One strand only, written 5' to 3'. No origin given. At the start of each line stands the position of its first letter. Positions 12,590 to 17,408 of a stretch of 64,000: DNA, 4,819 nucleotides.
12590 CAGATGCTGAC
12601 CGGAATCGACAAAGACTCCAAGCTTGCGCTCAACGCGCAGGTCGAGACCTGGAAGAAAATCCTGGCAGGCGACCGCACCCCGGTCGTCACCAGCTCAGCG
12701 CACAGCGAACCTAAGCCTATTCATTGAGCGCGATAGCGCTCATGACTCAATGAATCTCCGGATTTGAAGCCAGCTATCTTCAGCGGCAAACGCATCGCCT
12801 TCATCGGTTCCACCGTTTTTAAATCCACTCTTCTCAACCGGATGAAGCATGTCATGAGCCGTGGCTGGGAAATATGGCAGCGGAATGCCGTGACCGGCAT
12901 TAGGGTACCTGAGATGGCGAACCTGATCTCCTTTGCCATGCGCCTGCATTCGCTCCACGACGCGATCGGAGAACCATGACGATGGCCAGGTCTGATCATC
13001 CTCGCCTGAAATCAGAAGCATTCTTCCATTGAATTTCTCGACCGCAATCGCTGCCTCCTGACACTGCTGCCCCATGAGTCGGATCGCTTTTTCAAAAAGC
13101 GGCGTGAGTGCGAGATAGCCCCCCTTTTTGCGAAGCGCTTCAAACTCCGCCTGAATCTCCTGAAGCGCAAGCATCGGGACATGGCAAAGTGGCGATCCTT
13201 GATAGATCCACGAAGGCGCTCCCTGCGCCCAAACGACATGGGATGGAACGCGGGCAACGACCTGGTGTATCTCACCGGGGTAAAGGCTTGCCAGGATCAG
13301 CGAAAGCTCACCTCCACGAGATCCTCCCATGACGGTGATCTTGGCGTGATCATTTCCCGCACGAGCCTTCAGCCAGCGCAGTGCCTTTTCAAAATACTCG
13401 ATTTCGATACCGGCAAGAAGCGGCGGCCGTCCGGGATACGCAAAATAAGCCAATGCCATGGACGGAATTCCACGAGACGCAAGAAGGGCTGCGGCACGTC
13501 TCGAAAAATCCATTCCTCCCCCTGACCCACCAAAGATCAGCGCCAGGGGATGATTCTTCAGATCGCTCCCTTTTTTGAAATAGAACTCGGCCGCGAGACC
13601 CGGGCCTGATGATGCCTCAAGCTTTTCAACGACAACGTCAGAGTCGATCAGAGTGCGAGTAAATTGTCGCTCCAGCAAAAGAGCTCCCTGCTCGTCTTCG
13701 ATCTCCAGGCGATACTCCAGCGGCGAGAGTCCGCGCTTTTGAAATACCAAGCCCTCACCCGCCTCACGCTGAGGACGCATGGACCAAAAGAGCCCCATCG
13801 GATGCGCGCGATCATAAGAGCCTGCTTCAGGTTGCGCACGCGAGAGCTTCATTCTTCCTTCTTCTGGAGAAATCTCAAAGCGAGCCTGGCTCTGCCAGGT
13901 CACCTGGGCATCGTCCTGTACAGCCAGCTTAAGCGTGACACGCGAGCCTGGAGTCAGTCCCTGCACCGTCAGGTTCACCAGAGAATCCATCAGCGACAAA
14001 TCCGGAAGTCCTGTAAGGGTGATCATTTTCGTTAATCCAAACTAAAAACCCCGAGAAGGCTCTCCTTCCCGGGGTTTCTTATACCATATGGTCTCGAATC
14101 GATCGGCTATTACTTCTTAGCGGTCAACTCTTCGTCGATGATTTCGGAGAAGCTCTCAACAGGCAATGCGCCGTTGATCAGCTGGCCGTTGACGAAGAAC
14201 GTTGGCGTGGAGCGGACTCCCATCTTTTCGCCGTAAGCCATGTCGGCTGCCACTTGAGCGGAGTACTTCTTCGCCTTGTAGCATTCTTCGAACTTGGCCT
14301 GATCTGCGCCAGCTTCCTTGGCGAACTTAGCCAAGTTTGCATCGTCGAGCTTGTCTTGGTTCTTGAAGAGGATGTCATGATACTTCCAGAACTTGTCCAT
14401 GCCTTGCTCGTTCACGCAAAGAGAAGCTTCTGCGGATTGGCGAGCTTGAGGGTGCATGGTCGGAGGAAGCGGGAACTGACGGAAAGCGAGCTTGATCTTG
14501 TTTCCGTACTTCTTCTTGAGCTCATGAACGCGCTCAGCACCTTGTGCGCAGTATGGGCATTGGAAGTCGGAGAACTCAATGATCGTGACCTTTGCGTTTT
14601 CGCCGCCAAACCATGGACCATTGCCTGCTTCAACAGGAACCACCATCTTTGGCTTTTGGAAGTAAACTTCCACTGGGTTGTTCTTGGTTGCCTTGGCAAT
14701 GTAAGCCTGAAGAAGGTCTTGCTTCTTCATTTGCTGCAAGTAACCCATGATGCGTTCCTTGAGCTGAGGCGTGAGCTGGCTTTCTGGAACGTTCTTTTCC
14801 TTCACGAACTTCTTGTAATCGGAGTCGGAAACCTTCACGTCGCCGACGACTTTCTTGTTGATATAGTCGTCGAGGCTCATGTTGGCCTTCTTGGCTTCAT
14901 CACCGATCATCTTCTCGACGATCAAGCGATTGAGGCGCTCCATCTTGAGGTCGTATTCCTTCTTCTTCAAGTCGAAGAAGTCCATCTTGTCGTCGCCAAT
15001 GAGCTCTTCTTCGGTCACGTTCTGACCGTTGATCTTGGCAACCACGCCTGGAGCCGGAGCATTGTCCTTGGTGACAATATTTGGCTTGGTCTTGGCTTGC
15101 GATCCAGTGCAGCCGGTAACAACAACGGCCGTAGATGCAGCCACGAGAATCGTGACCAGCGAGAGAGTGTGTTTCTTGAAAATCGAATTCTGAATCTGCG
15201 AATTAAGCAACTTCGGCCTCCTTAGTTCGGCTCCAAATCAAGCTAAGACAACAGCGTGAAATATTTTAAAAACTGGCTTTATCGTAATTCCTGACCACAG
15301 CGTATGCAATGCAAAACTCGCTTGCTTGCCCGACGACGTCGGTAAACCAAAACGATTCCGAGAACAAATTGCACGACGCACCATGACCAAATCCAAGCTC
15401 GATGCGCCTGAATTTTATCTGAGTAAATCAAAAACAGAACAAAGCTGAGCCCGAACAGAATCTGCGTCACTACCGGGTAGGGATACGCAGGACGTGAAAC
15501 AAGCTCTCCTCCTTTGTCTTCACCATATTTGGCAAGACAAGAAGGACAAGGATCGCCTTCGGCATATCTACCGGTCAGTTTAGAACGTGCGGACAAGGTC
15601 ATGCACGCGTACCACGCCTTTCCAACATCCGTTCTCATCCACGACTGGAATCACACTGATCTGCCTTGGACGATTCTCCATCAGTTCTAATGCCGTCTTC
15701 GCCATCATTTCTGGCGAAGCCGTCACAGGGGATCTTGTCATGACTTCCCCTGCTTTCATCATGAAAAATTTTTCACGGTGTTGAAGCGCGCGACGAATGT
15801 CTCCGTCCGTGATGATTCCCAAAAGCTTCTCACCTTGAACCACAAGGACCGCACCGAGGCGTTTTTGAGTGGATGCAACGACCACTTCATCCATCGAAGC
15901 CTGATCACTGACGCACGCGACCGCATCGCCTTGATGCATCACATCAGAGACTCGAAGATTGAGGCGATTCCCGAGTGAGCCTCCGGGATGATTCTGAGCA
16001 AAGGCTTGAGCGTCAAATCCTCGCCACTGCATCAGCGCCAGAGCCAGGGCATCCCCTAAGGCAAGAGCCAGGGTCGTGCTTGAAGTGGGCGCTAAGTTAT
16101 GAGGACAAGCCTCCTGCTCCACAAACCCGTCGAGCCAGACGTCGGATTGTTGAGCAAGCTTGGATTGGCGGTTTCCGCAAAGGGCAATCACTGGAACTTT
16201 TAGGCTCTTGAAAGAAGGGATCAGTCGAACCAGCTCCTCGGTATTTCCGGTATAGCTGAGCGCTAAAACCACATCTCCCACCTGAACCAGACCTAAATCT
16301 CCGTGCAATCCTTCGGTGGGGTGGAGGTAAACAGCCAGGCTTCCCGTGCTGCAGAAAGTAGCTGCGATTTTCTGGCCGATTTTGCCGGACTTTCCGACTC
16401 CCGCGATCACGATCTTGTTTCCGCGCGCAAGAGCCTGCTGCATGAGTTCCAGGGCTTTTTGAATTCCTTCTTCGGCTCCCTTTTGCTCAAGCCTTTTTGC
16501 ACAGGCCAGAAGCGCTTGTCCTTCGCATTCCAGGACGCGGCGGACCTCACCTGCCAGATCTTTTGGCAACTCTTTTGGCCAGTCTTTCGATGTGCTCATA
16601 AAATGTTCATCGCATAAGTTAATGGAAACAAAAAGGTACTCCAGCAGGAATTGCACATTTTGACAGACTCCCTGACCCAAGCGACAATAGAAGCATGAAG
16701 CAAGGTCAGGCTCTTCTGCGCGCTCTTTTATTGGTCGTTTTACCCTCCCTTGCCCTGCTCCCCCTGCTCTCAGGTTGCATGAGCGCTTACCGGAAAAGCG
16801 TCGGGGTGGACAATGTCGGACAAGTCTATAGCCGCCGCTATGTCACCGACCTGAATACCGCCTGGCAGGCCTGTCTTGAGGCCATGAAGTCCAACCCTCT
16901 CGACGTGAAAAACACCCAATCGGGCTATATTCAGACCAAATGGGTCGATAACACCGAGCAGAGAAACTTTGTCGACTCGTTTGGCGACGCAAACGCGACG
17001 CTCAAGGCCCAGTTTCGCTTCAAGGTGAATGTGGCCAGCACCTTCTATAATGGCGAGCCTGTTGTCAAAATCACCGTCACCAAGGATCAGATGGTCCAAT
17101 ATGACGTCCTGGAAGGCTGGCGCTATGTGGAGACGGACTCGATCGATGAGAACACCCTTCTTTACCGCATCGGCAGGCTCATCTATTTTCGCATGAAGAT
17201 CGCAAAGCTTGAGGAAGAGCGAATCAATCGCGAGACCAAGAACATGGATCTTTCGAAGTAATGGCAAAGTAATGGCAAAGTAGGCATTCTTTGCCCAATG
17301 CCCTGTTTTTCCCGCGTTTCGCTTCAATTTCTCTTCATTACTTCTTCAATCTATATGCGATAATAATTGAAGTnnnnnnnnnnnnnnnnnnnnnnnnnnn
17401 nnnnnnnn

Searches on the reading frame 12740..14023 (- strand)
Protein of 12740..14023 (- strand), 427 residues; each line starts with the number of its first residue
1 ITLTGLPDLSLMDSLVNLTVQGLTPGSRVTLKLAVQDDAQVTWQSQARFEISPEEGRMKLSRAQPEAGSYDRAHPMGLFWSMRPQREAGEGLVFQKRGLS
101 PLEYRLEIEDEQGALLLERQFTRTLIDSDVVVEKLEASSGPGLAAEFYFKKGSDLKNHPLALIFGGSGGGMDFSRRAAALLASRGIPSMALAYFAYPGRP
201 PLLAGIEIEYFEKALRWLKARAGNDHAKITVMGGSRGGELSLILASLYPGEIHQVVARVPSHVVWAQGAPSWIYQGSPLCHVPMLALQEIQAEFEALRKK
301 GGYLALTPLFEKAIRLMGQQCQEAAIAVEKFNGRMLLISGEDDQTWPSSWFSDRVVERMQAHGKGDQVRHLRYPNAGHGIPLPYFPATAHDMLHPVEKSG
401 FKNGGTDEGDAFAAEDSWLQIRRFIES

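Call 63: search_protein_families(library=pfam, proteins=[window:12740-14023:-], max_evalue=0.01)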
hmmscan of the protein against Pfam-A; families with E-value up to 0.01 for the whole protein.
window:12740-14023:- (427 aa): 7 families
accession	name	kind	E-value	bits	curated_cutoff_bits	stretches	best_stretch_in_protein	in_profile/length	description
PF08840.17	BAAT_C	-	1.2e-35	123.9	20.9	1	206-426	1-205/210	BAAT / Acyl-CoA thioester hydrolase C terminal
PF04775.20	Bile_Hydr_Trans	-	3.6e-25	88.7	27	1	13-134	1-123/126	Acyl-CoA thioester hydrolase/BAAT N-terminal region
PF00326.27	Peptidase_S9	-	1.5e-06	28.3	22.6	0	330-381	140-190/213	Prolyl oligopeptidase family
PF00561.26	Abhydrolase_1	-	1.1e-05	25.7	25.8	1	206-272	50-116/245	alpha/beta hydrolase fold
PF07859.19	Abhydrolase_3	-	0.003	17.8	25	0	212-250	53-94/210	alpha/beta hydrolase fold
PF01738.24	DLH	-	0.0032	17.5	21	0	211-256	81-125/217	Dienelactone hydrolase family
PF00756.26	Esterase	-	0.0033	17.7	22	1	216-272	104-165/251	Putative esterase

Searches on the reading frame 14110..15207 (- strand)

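Call 63: search_protein_families(library=pfam, proteins=[window:14110-15207:-], max_evalue=0.01)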
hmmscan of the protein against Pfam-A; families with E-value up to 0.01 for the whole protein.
window:14110-15207:- (365 aa): 6 families
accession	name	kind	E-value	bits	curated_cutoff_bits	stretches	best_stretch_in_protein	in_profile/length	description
PF13462.12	Thioredoxin_4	-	4.1e-37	128.3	23.2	1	195-359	3-165/165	Thioredoxin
PF01323.26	DSBA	-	6.1e-27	95.1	25.6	1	208-357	1-190/191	DSBA-like thioredoxin domain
PF13098.12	Thioredoxin_2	-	3.7e-07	30.9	27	1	203-356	3-103/104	Thioredoxin-like domain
PF13743.12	Thioredoxin_5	-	3.7e-06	27.2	27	1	271-340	94-164/186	Thioredoxin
PF13192.12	Thioredoxin_3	-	0.00051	20.5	24.8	0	314-349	28-66/76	Thioredoxin domain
PF13624.11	SurA_N_3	-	0.0098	16.2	27.2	0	10-154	5-157/162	SurA-like N-terminal domain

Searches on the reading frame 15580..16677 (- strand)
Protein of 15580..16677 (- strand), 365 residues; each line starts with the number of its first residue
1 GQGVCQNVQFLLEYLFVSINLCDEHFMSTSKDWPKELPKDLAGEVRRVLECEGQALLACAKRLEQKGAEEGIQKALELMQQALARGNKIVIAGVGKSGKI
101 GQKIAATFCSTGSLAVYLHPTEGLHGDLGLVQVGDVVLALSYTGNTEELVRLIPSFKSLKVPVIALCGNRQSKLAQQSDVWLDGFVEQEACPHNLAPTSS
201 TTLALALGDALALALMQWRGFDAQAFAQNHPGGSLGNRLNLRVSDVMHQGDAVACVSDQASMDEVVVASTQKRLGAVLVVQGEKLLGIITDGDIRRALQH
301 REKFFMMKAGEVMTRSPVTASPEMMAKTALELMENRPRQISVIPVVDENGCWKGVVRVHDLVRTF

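Call 63: search_protein_families(library=pfam, proteins=[window:15580-16677:-], max_evalue=0.01)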
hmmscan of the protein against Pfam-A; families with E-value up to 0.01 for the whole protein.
window:15580-16677:- (365 aa): 4 families
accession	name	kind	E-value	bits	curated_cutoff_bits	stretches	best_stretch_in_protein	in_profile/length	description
PF01380.27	SIS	-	3.4e-27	95.2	25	1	83-214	2-131/131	SIS domain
PF00571.33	CBS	-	3.7e-20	72.4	24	2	309-363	1-53/57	CBS domain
PF13580.11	SIS_2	-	5.3e-07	30.2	27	1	61-113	11-62/138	SIS domain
PF10740.15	DUF2529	-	0.00094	19.2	22.3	1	61-187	14-134/169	Domain of unknown function (DUF2529)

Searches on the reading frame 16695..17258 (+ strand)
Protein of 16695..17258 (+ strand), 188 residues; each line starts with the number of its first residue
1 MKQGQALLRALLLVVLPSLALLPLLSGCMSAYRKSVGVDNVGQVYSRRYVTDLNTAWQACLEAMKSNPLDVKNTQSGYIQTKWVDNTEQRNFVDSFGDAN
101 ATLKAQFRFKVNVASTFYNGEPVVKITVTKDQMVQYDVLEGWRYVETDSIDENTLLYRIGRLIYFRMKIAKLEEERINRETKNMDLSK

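Call 63: search_protein_families(library=pfam, proteins=[window:16695-17258:+], max_evalue=0.01)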
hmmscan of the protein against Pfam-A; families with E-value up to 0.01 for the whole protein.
window:16695-17258:+ (188 aa): 2 families
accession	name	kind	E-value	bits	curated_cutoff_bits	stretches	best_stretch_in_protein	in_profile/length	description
PF06804.17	Lipoprotein_18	-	1.8e-05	24.4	25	1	51-132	79-163/323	NlpB/DapX lipoprotein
PF12100.13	DUF3576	-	0.00079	20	25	1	56-91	7-42/101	Domain of unknown function (DUF3576)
